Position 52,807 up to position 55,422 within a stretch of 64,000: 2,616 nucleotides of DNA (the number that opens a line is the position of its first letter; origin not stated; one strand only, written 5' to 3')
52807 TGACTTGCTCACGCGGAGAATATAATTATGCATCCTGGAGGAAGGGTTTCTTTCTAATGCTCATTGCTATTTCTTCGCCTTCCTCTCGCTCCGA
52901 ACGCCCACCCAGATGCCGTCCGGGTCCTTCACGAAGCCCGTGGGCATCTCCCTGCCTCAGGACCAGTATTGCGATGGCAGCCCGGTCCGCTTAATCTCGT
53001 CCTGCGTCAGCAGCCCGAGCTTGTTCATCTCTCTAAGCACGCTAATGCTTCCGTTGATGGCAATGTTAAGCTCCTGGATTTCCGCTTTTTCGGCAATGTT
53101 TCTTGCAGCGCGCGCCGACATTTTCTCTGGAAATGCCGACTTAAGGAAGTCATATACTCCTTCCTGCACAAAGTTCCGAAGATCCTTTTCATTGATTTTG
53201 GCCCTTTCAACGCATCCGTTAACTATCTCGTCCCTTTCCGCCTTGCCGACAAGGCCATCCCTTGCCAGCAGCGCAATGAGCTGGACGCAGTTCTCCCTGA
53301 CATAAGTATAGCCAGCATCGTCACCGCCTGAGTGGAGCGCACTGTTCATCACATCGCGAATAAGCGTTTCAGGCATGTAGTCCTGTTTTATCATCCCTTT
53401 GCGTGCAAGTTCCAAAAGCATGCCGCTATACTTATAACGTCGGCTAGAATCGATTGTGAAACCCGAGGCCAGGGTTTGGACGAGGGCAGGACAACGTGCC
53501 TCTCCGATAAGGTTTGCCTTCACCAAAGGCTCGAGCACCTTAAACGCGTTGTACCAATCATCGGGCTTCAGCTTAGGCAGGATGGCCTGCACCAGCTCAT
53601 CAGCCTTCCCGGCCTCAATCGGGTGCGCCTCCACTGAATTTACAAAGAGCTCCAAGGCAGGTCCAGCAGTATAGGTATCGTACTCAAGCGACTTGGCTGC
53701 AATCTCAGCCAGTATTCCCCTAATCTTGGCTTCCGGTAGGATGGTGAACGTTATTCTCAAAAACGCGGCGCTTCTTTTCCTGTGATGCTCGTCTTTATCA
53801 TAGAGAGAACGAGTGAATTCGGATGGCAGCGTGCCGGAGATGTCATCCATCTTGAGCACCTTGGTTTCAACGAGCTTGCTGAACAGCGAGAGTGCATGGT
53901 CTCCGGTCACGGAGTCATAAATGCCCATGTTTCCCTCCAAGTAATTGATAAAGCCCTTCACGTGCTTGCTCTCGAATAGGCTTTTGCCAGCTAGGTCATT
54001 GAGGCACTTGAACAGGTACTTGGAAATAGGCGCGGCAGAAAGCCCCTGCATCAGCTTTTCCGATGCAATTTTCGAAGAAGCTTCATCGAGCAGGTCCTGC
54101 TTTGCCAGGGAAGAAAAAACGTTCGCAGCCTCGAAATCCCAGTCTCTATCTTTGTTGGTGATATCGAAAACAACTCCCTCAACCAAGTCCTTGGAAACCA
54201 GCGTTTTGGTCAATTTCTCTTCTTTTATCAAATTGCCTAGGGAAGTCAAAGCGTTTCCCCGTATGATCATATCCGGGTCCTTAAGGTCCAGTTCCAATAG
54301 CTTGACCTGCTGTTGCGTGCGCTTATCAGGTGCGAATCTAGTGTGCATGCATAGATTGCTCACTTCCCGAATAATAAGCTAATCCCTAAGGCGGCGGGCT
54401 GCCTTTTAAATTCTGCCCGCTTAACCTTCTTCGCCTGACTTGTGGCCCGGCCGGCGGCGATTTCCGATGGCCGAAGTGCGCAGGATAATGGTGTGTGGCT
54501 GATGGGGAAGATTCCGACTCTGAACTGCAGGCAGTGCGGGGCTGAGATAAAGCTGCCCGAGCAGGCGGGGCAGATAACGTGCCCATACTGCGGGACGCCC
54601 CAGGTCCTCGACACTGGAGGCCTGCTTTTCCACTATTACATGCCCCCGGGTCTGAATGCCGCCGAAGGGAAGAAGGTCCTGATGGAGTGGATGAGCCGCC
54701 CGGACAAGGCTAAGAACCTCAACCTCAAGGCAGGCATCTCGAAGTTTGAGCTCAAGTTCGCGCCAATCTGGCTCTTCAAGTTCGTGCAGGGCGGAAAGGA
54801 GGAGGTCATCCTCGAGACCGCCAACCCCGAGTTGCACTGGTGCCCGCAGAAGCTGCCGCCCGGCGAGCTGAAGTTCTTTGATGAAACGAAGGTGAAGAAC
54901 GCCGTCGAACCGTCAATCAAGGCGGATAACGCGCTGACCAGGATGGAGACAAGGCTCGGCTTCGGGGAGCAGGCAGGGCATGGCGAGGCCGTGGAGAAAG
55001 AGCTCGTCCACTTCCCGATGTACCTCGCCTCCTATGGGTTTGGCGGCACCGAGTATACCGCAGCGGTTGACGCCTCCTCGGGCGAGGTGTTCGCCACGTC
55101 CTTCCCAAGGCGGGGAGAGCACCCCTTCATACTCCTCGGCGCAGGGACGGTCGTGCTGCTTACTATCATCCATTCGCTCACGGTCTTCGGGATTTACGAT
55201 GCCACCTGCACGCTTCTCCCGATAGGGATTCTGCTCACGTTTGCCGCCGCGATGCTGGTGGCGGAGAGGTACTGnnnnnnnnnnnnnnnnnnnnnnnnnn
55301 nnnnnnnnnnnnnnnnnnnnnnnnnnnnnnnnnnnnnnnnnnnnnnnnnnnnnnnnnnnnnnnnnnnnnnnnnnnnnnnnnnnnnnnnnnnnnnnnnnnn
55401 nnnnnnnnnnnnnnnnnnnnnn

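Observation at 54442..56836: Translationally coupled operon of three paralogous zinc-ribbon proteins sharing a (V/I)xY(L/V)PFW motif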

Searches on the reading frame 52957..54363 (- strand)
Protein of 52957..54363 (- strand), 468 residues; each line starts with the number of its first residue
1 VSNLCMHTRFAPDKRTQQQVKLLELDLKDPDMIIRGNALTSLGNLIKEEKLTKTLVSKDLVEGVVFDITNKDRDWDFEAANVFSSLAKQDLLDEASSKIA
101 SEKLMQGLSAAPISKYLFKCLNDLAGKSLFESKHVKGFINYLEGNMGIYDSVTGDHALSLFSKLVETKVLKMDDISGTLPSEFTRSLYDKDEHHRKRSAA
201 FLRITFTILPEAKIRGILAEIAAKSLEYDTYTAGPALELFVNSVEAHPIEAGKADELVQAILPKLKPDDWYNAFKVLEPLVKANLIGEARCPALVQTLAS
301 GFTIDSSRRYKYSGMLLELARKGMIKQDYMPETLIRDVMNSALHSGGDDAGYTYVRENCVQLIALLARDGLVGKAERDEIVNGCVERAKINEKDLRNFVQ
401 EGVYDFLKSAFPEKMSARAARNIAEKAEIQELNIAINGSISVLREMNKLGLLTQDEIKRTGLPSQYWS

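Call 28: search_protein_families(library=pfam, proteins=[window:52957-54363:-], max_evalue=0.01)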
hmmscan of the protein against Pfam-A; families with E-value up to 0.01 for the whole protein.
window:52957-54363:- (468 aa): 1 family
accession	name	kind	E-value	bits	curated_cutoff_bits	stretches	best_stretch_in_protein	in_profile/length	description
PF10508.15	Proteasom_PSMB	-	0.0025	16.8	23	1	10-94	75-160/499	Proteasome non-ATPase 26S subunit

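Call 29: search_protein_families(library=padloc, proteins=[window:52957-54363:-], max_evalue=0.1)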
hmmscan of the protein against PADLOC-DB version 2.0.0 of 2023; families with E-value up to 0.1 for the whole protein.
window:52957-54363:- (468 aa): 1 family
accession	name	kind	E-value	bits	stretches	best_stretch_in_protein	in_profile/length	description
PDLC01222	typeIV_Cas11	-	0.042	12.3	0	359-404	31-76/94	CAS-IV-C; effector_SS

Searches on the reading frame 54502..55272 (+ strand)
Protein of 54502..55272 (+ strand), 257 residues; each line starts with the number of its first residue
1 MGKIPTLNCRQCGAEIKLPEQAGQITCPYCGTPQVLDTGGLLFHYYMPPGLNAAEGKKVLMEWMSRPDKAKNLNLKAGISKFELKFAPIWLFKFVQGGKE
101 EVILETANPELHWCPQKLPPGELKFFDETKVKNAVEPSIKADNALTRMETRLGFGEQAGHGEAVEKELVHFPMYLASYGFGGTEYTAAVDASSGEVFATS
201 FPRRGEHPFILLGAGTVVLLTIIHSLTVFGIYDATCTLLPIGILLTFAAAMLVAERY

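Call 4: search_protein_families(library=pfam, proteins=[window:54502-55272:+], max_evalue=1)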
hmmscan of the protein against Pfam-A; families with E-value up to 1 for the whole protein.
window:54502-55272:+ (257 aa): 15 families
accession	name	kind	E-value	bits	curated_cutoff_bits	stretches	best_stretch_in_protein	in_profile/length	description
PF01155.25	HypA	-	0.0026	18.2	28.9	1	6-36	70-98/112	Hydrogenase/urease nickel incorporation, metallochaperone, hypA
PF13248.11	Zn_ribbon_3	-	0.0046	16.8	27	1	6-33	2-25/26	zinc-ribbon domain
PF23548.1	Zn_ribbon_FGT1_2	-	0.0056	16.7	27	1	7-31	3-27/35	FORGETTER1 second zinc ribbon domain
PF24463.1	DUF7577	-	0.0088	16.1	28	0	24-33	2-11/27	Domain of unknown function (DUF7577)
PF13240.11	Zn_Ribbon_1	-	0.0092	16.2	25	1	9-33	2-22/23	zinc-ribbon domain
PF08271.17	Zn_Ribbon_TF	-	0.018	15.1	29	1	9-32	3-27/43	TFIIB zinc-binding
PF21344.3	Zn_ribbon_LysW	-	0.024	14.7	27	1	8-32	2-29/46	Alpha-aminoadipate carrier protein LysW-like, globular domain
PF12773.13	DZR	-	0.032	14.8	27.3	1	8-33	14-33/45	Double zinc ribbon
PF10276.14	zf-CHCC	-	0.051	14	27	1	16-32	20-35/37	Zinc-finger domain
PF07754.17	HVO_2753_ZBP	-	0.1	12.8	33.2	1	9-32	1-24/46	Small zinc finger protein HVO_2753-like, Zn-binding pocket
PF14446.12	Prok-RING_1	-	0.17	12.3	29.1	1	8-34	6-30/54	Prokaryotic RING finger family 1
PF01485.27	IBR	-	0.19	12.3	24.3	0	8-32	20-49/65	IBR domain, a half RING-finger domain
PF09723.15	Zn_ribbon_8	-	0.36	11.3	34.4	1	9-34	8-36/41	Zinc ribbon domain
PF07295.17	DUF1451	-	0.47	11.1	26.1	1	6-32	113-139/146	Zinc-ribbon containing domain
PF14369.11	Zn_ribbon_19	-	0.99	10.1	30.8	1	9-31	5-28/35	zinc-ribbon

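Call 8: search_protein_families(library=ncbifam, proteins=[window:54502-55272:+], max_evalue=1)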
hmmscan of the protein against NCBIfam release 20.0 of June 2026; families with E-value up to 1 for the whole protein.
window:54502-55272:+ (257 aa): 7 families
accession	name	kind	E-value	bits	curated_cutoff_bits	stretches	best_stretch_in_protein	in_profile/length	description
NF001607.0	PRK00398.1-4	equivalog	0.00058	19.5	89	1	8-32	11-36/53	DNA-directed RNA polymerase subunit P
NF041070.1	carrier_LysW_Arch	domain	0.0024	17.9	75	1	8-32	4-31/57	alpha-aminoadipate/glutamate carrier protein LysW/ArgW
NF011481.0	PRK14890.1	equivalog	0.0054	16.7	61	1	7-33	10-36/61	putative Zn-ribbon RNA-binding protein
NF001606.0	PRK00398.1-3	equivalog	0.034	14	72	1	8-31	4-26/44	DNA-directed RNA polymerase subunit P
NF001629.0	PRK00415.1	equivalog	0.19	11.2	70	1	7-40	15-49/62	30S ribosomal protein S27e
NF001608.0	PRK00398.1-6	equivalog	0.23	11.3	84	1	8-31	5-28/46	DNA-directed RNA polymerase subunit P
NF033497.1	rubre_like_arch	subfamily_domain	0.3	10.8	32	1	9-33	3-25/34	rubrerythrin-like domain-containing protein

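Call 29: search_protein_families(library=padloc, proteins=[window:54502-55272:+], max_evalue=0.1)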
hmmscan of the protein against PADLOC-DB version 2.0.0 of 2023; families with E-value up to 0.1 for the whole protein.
window:54502-55272:+ (257 aa): 0 families

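Call 76: list_cluster_members(proteins=[window:54502-55272:+, window:55275-56228:+, window:56228-56833:+])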
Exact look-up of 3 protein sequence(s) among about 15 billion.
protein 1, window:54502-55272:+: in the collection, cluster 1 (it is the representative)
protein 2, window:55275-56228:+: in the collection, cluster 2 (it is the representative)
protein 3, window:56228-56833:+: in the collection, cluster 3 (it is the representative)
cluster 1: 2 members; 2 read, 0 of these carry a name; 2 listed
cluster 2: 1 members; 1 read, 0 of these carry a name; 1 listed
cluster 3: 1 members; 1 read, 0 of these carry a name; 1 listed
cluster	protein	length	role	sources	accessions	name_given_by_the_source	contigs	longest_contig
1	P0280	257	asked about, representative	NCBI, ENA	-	-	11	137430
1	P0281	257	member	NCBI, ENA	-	-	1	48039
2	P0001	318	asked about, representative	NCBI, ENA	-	-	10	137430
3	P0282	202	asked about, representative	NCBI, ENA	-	-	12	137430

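Call 89: search_protein_families(library=phrogs, proteins=[window:54502-55272:+], max_evalue=0.01)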
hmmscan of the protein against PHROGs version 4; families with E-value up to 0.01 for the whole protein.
window:54502-55272:+ (257 aa): 0 families
